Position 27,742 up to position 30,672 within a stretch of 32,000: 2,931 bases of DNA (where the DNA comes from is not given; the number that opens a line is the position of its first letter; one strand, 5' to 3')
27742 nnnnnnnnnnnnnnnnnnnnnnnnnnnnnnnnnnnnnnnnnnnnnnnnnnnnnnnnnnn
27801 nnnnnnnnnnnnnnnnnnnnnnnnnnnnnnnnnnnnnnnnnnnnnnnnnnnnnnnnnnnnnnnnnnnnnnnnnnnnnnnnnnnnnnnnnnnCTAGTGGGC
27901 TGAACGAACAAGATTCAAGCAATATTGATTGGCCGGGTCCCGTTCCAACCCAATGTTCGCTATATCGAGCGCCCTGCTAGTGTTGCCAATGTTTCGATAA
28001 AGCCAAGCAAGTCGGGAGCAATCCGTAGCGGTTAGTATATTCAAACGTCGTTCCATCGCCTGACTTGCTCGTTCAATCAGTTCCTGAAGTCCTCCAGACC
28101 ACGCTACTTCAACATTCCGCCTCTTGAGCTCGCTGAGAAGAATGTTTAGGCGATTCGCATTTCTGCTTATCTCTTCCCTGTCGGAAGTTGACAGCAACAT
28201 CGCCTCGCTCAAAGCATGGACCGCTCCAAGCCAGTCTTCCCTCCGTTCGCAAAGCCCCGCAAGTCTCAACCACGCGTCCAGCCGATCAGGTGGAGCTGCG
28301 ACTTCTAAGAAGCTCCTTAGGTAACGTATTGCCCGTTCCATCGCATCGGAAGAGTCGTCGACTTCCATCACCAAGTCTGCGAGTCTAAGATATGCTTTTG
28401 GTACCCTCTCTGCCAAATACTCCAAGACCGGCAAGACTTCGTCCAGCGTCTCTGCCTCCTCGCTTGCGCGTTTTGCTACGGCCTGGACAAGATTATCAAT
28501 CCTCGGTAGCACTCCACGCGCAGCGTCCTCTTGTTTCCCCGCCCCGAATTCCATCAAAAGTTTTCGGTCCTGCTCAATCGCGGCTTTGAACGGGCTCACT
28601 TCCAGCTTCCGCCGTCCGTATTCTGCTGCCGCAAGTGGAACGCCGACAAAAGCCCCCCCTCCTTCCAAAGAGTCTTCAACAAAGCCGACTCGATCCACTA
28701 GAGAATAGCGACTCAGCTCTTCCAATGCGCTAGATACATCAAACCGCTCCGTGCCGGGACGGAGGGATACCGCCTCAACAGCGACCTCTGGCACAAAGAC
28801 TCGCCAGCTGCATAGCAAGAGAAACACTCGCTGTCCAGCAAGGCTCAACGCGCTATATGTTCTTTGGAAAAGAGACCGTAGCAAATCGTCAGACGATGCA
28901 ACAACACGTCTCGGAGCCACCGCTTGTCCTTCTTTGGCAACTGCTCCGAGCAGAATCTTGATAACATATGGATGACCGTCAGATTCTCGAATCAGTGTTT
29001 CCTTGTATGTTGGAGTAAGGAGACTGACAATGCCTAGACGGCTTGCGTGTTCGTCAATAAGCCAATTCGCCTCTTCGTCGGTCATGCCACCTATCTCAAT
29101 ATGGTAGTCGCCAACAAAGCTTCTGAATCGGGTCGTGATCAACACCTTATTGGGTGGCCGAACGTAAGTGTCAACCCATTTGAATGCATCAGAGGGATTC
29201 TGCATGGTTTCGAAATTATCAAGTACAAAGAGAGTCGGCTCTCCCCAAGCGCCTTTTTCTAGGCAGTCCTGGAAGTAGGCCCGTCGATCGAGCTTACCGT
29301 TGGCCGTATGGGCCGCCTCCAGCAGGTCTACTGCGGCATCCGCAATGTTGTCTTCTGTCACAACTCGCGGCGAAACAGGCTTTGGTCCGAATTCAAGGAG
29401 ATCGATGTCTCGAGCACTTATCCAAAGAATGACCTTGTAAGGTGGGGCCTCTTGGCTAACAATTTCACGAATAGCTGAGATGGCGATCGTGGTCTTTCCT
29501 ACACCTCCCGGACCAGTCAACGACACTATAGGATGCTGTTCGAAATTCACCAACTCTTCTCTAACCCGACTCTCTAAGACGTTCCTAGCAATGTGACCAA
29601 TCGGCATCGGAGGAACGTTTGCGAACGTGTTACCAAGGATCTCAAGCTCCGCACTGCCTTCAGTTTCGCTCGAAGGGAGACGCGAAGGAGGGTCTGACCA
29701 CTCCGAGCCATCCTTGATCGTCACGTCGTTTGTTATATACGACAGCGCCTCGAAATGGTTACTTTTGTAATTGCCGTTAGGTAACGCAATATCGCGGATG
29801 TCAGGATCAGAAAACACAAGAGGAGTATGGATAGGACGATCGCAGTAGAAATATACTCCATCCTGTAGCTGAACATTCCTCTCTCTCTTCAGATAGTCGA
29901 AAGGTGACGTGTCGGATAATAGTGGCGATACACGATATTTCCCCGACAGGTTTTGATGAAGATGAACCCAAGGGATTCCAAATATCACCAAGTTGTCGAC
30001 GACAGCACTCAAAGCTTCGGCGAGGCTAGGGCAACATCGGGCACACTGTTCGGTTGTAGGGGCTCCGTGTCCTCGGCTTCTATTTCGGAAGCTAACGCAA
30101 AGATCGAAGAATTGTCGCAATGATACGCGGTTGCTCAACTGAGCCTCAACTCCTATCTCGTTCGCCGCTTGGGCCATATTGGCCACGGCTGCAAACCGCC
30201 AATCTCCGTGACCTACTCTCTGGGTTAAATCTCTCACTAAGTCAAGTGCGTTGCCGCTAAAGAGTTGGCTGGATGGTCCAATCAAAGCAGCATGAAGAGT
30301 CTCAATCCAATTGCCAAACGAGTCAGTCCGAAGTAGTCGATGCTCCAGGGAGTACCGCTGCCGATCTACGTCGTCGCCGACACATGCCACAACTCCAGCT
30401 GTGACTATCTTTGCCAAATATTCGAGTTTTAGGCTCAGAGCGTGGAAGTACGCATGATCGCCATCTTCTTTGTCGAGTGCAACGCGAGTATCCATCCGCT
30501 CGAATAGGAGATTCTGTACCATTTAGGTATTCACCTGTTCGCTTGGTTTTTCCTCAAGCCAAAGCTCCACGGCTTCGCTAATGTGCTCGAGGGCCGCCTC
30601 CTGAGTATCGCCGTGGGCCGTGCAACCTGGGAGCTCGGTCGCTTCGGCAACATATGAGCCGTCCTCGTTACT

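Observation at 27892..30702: HicB-like mini-protein abutted (TAAATG) to an NB-ARC STAND NTPase carrying a HEPN/Abi_C-like N-terminal module, in a low-GC islet inside a TA cluster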

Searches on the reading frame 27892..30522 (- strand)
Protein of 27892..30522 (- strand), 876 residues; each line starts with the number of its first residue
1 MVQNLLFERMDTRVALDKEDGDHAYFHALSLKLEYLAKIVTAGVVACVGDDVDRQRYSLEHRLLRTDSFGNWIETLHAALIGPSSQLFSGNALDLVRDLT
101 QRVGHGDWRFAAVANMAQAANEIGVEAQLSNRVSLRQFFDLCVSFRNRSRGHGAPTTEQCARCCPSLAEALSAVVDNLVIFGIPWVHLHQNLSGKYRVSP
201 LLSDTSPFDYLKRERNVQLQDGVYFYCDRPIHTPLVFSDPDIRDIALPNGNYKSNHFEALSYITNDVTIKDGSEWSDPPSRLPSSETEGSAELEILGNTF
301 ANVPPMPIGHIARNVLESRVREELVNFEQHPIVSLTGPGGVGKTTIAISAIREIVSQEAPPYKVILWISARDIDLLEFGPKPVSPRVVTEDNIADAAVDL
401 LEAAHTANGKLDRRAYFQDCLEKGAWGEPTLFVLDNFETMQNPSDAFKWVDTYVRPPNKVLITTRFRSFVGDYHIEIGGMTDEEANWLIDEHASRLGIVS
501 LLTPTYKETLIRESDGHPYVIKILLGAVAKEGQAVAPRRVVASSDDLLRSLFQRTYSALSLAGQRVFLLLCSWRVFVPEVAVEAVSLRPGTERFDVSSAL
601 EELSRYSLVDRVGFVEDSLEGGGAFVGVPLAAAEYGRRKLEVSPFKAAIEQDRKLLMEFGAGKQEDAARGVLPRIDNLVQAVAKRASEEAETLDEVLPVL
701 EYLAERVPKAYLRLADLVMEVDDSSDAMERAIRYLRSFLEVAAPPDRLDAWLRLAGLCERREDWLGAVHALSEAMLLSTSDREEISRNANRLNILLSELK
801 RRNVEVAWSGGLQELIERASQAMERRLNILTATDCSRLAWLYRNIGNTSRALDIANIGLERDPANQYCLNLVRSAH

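Call 4: search_protein_families(library=pfam, proteins=[window:27892-30522:-], max_evalue=0.1)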
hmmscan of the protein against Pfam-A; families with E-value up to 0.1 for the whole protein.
window:27892-30522:- (876 aa): 10 families
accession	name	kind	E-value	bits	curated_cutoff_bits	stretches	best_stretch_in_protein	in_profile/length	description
PF00931.28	NB-ARC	-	5.5e-08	32.8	23.5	1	319-531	7-208/248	NB-ARC domain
PF13191.12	AAA_16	-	4e-06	27.9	32.6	1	330-442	24-146/167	AAA ATPase domain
PF20720.3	nSTAND3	-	0.014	15.5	27.2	1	327-361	14-48/155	Novel STAND NTPase 3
PF25199.1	nSTAND_NTPase5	-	0.019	15.2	34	1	316-376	24-84/145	Novel STAND NTPase 5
PF13176.12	TPR_7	-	0.026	15.1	27.9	0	835-855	2-22/36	Tetratricopeptide repeat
PF13428.12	TPR_14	-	0.032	15.4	23.5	0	838-866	7-35/44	Tetratricopeptide repeat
PF07719.23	TPR_2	-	0.042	14.4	27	0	835-865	4-34/34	Tetratricopeptide repeat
PF05729.18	NACHT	-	0.059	13.6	26.7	0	333-484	3-155/167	NACHT domain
PF13173.12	AAA_14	-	0.062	13.7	27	0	330-377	2-44/129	AAA domain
PF13481.12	AAA_25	-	0.098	12.7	27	0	332-355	35-58/195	AAA domain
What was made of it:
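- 28633..29577 (-): NB-ARC NTPase with helical and winged-helix parts, aa 316 to about 630. Walker A is at 29491-29514 and Walker B at 29209-29232. Pfam NB-ARC (call 4).
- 27895..28632 (-): TPR-like all-helical C-terminal repeat region, aa 631-876 (presumed sensor). Weak Pfam TPR hits (call 4).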

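Call 5: search_protein_families(library=padloc, proteins=[window:27892-30522:-], max_evalue=0.1)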
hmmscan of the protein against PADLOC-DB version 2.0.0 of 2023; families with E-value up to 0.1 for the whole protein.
window:27892-30522:- (876 aa): 5 families
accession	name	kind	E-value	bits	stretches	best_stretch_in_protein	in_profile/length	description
PDLC04140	mad8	-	0.0006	17.4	1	325-366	22-62/314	mads_8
PDLC00915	TRIP13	-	0.0044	14.5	1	314-349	45-82/302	TRIP13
PDLC02082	Cas3b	-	0.008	12.6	1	312-350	226-266/734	-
PDLC03920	MkoA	-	0.017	11.4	1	329-358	630-659/1112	-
PDLC01759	Cas3b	-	0.064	9.9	0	313-354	213-254/711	-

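Call 6: search_protein_families(library=ncbifam, proteins=[window:27892-30522:-], max_evalue=0.1)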
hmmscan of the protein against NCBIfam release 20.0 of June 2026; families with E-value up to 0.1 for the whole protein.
window:27892-30522:- (876 aa): 5 families
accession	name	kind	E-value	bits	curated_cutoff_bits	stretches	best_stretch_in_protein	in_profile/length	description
NF040586.1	FxSxx_TPR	equivalog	3.9e-06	25.6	300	1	318-495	16-168/830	FxSxx-COOH system tetratricopeptide repeat protein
TIGR03499.1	FlhF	equivalog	0.019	15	174.15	1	312-345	177-213/286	flagellar biosynthesis GTPase FlhF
NF003230.0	PRK04195.1-6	equivalog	0.036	12.7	441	0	322-348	31-57/494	replication factor C large subunit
NF006744.0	PRK09270.1-3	equivalog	0.048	13.1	281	1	311-357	4-50/213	nucleoside/nucleotide kinase family protein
NF033850.1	LCxxNW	subfamily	0.099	12.7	40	0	758-806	11-59/61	mobility-associated LCxxNW protein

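Call 7: find_homologous_proteins(query=window:27892-30522:-, max_evalue=0.001)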
Query window:27892-30522:- (876 aa): 1094 proteins with E <= 0.001 among 8000 candidates; the best 120 are listed.
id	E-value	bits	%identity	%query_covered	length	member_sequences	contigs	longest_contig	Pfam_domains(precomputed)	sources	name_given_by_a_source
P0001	0.0e+0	1928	97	100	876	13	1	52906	PF13191.13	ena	-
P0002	0.0e+0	1638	82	100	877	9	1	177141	PF00931.29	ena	-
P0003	0.0e+0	1626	81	100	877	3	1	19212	PF00931.29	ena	-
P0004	0.0e+0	1622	81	100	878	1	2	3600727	PF00931.29,PF13191.13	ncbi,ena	-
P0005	0.0e+0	1579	78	100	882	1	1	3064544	PF00931.29,PF13191.13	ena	-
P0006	0.0e+0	1410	83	86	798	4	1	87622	PF00931.29,PF13191.13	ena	-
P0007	0.0e+0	1256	64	100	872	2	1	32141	PF00931.29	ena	-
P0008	0.0e+0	1243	63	100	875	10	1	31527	PF00931.29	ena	-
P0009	0.0e+0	1236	63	100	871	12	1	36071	PF00931.29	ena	-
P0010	0.0e+0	1235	62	100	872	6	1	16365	PF00931.29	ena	-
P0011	0.0e+0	1235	63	99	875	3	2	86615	PF13428.13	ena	-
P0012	0.0e+0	1235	63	100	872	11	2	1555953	PF00931.29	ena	-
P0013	0.0e+0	1230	63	100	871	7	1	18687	PF00931.29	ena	-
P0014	0.0e+0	1228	62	100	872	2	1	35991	-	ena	-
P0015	0.0e+0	1226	62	100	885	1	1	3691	PF00931.29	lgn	-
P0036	0.0e+0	1174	61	99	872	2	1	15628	PF00931.29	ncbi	-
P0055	0.0e+0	1163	60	100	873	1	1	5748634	-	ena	-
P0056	0.0e+0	1162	60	99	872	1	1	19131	PF00931.29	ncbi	-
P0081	0.0e+0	1143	59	100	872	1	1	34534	PF00931.29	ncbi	-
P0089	0.0e+0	1135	60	100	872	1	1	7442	-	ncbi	ncbi:MAG: NB-ARC domain-containing protein [Planctomycetota bacterium]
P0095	0.0e+0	1130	59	100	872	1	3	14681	PF13401.13,PF00931.29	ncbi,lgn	-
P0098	0.0e+0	1126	59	99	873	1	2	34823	PF25199.2,PF00931.29,PF13191.13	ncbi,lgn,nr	ncbi:MAG: hypothetical protein EPN38_04535 [Rhodanobacteraceae bacterium]|nr:MAG: hypothetical prote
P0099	0.0e+0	1125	59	99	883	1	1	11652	PF00931.29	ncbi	-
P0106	0.0e+0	1122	58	100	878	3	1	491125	PF00931.29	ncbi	-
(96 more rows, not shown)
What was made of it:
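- The whole length is unusually conserved, 56-63% identity across about 115 of the 120 best-scoring proteins listed, with a fixed length (call 7).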

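Call 8: search_solved_structures(query=window:27892-30522:-, max_evalue=1)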
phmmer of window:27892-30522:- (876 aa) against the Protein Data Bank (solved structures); distinct sequences matched with E-value up to 1: 1.
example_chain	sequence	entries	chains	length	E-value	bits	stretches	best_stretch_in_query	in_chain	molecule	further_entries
7obi_A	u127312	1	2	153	0.09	14.1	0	809-872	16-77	CTPR-rv4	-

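Call 10: find_related_loci(query=window:27892-30522:-, collection=genome_contigs, flank=4000)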
Query window:27892-30522:- (876 aa) in genome_contigs; peptide patterns used: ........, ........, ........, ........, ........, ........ (x = any residue, [..] = any of these).
44 stretches matched a pattern; 1 encode a relative of the query (tblastn E <= 1e-3); 1 distinct loci.
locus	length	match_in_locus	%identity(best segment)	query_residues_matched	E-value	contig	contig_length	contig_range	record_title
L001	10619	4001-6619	81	1-873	0e+0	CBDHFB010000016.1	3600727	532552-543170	MAG: Dehalococcoidia bacterium isolate 5892fe59-49e4-48a8-8c95-40c51a55cd3e genome assembly, contig: contig_12, whole ge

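Call 12: find_encoding_contigs(protein=P0012, flank=5000, max_places=3)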
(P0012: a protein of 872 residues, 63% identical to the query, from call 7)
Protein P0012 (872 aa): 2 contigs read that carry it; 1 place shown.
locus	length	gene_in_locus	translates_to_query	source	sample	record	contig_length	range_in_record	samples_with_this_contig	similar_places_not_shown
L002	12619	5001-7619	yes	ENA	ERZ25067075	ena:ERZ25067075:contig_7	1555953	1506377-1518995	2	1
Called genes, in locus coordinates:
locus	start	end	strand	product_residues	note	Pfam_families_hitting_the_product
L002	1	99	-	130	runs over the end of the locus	PF00578:AhpC-TSA (weak), PF13911:AhpC-TSA_2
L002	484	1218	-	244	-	-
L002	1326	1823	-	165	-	-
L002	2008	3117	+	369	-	PF00872:Transposase_mut, PF10551:MULE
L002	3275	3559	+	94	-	PF06114:Peptidase_M78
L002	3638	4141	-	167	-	-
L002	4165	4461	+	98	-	-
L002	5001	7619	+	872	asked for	PF00931:NB-ARC (weak)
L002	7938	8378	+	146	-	-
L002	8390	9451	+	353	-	PF22483:Mu-transpos_C_2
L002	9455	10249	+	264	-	PF01695:IstB_IS21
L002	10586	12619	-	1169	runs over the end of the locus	PF12895:ANAPC3 (faint), PF13174:TPR_6 (faint), PF00515:TPR_1 (weak), PF07719:TPR_2 (weak), PF13414:TPR_11 (weak), PF13432:TPR_16 (weak), PF13517:FG-GAP_3, PF07593:UnbV_ASPIC, +11 more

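Call 13: find_encoding_contigs(protein=P0055, flank=5000, max_places=3)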
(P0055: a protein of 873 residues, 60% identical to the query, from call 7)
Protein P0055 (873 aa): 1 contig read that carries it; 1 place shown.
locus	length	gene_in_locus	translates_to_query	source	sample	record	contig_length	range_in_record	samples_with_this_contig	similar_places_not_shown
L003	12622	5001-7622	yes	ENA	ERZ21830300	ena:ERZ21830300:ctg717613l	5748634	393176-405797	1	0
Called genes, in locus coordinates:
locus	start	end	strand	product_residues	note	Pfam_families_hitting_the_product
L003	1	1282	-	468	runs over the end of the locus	PF00580:UvrD-helicase, PF13245:AAA_19, PF13604:AAA_30 (faint), PF01443:Viral_helicase1 (faint), PF09848:SLFN-g3_helicase (faint), PF13361:UvrD_C, PF13538:UvrD_C_2 (faint)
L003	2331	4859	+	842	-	PF13588:HSDR_N_2, PF02384:N6_Mtase, PF01170:UPF0020, PF20473:MmeI_Mtase, PF07669:Eco57I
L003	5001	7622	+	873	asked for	-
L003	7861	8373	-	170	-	-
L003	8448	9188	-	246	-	PF05401:NodS (weak), PF01209:Ubie_methyltran (weak), PF05175:MTS (weak), PF13489:Methyltransf_23, PF13847:Methyltransf_31, PF08241:Methyltransf_11, PF08242:Methyltransf_12, PF13649:Methyltransf_25, +2 more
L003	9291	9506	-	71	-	-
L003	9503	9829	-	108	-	PF14076:DUF4258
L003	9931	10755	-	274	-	PF00795:CN_hydrolase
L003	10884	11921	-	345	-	PF01636:APH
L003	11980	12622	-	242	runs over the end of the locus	PF00106:adh_short, PF08659:KR, PF13561:adh_short_C2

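Call 14: search_protein_families(library=pfam, proteins=[L001:3587-3988:+, L001:2621-3553:+, L001:6739-7041:-, L002:4165-4461:+, L002:3638-4141:-, L002:7938-8378:+, L003:7861-8373:-], max_evalue=0.01)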
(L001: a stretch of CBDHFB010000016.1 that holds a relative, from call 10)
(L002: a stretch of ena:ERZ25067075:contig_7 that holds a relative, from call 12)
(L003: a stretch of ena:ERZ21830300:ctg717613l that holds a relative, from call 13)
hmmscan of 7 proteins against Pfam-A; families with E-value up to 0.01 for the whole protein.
L001:3587-3988:+ (133 aa): 2 families
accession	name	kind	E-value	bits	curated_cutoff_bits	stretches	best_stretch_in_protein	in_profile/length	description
PF05942.16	PaREP1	-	7.4e-13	48.8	24.4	1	7-109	2-113/115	Archaeal PaREP1/PaREP8 family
PF05168.19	HEPN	-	0.0079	16.8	22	1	7-116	4-116/117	HEPN domain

L001:2621-3553:+ (310 aa): 2 families
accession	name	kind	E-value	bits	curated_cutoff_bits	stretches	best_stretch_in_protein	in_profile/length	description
PF00056.29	Ldh_1_N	-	9.3e-40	136.4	27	1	4-142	2-141/141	lactate/malate dehydrogenase, NAD binding domain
PF02866.23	Ldh_1_C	-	4.4e-34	118.4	22.6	1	147-305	3-169/174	lactate/malate dehydrogenase, alpha/beta C-terminal domain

L001:6739-7041:- (100 aa): 0 families

L002:4165-4461:+ (98 aa): 0 families

L002:3638-4141:- (167 aa): 2 families
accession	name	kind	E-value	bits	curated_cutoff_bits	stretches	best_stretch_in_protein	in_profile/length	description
PF13304.12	AAA_21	-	0.0023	18.5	27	1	55-109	247-302/304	AAA domain, putative AbiEii toxin, Type IV TA system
PF02463.25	SMC_N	-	0.0075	16.1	40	1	69-123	162-213/220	RecF/RecN/SMC N terminal domain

L002:7938-8378:+ (146 aa): 3 families
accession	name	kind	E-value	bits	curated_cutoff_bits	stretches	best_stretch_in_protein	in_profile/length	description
PF11740.13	KfrA_N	-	0.0025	18.9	26.1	0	84-137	22-74/113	Plasmid replication region DNA-binding N-term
PF13384.12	HTH_23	-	0.0029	17.8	24.6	0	95-111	30-45/50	Homeodomain-like domain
PF13565.12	HTH_32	-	0.0083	17.1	33.7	0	36-102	14-72/73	Homeodomain-like domain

L003:7861-8373:- (170 aa): 0 families

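Call 16: find_related_loci(query=A1, collection=metagenome_contigs, flank=4000)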
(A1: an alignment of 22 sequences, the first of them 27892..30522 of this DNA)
Query A1 (876 aa) in metagenome_contigs; peptide patterns used: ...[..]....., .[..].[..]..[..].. (x = any residue, [..] = any of these).
201 stretches matched a pattern; 57 encode a relative of the query (tblastn E <= 1e-3); 56 distinct loci.
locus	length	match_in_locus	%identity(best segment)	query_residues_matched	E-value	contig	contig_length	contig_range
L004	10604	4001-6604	59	1-873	0e+0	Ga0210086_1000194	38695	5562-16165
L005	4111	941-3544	59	1-873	0e+0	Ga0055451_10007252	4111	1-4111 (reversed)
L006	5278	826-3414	61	6-873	0e+0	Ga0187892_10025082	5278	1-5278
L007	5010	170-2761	60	6-874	0e+0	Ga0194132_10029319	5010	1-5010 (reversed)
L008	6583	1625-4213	60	6-873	0e+0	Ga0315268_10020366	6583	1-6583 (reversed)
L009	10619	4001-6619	58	1-872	0e+0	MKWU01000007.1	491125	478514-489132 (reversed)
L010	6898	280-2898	58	1-872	0e+0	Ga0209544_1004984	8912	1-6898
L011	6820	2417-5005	59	6-873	0e+0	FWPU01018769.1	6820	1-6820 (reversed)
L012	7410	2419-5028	57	1-874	0e+0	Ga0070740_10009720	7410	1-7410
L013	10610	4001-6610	57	1-874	0e+0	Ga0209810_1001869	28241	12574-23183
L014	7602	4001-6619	56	1-872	0e+0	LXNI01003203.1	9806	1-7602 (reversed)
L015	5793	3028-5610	55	6-871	0e+0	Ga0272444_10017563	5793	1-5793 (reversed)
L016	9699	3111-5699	61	6-873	0e+0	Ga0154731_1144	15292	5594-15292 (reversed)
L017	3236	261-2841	63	1-873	0e+0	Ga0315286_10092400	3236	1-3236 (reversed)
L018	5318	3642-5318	59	1-560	0e+0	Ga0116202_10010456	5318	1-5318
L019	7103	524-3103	41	4-873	0e+0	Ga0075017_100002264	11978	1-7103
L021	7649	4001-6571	40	2-872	0e+0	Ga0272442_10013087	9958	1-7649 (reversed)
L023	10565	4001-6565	41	3-871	0e+0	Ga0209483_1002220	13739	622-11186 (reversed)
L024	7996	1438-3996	39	7-874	0e+0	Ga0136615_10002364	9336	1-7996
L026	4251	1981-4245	42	2-766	0e+0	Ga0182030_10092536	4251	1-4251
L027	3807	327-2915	40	2-873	0e+0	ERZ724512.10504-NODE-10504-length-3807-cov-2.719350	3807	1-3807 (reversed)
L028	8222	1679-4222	39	9-871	2e-176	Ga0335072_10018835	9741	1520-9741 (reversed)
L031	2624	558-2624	41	9-703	6e-170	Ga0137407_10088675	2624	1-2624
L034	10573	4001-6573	41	8-871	7e-174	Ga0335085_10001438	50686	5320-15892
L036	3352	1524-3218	42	46-610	6e-138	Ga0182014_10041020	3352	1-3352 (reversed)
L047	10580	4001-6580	40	5-871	0e+0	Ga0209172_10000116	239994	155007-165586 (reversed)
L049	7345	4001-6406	26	58-872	1e-43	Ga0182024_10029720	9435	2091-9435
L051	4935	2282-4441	26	130-871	1e-41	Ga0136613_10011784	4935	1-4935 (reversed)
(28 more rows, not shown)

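Call 17: find_related_loci(query=A1, collection=viral_contigs, flank=6000)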
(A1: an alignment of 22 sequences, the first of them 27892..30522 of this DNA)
Query A1 (876 aa) in viral_contigs; peptide patterns used: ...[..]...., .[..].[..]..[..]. (x = any residue, [..] = any of these).
34 stretches matched a pattern, but none encodes a relative of the query by tblastn (E <= 1e-3).

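Call 20: search_protein_families(library=pfam, proteins=[L009:3627-3977:+, L023:3729-4007:+, L026:1712-1990:+, L031:314-592:+, L034:3623-3970:+, L036:1251-1520:+, L019:31-573:+, L027:11-346:+, L017:101-283:+, L021:3346-3750:+], max_evalue=0.01)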
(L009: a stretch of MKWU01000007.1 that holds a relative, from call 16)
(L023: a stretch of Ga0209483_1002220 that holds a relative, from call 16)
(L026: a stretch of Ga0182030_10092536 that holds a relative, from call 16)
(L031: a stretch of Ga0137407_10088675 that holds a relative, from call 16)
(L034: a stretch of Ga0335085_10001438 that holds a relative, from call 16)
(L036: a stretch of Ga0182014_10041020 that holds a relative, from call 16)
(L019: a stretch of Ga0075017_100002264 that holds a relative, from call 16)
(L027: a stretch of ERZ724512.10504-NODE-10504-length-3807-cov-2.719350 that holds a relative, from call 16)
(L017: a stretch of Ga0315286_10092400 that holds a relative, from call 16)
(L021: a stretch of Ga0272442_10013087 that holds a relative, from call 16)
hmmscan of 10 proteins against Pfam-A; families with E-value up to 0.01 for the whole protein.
L009:3627-3977:+ (116 aa): 0 families

L023:3729-4007:+ (92 aa): 0 families

L026:1712-1990:+ (92 aa): 0 families

L031:314-592:+ (92 aa): 0 families

L034:3623-3970:+ (115 aa): 0 families

L036:1251-1520:+ (89 aa): 0 families

L019:31-573:+ (180 aa): 0 families

L027:11-346:+ (111 aa): 0 families

L017:101-283:+ (60 aa): 0 families

L021:3346-3750:+ (134 aa): 0 families
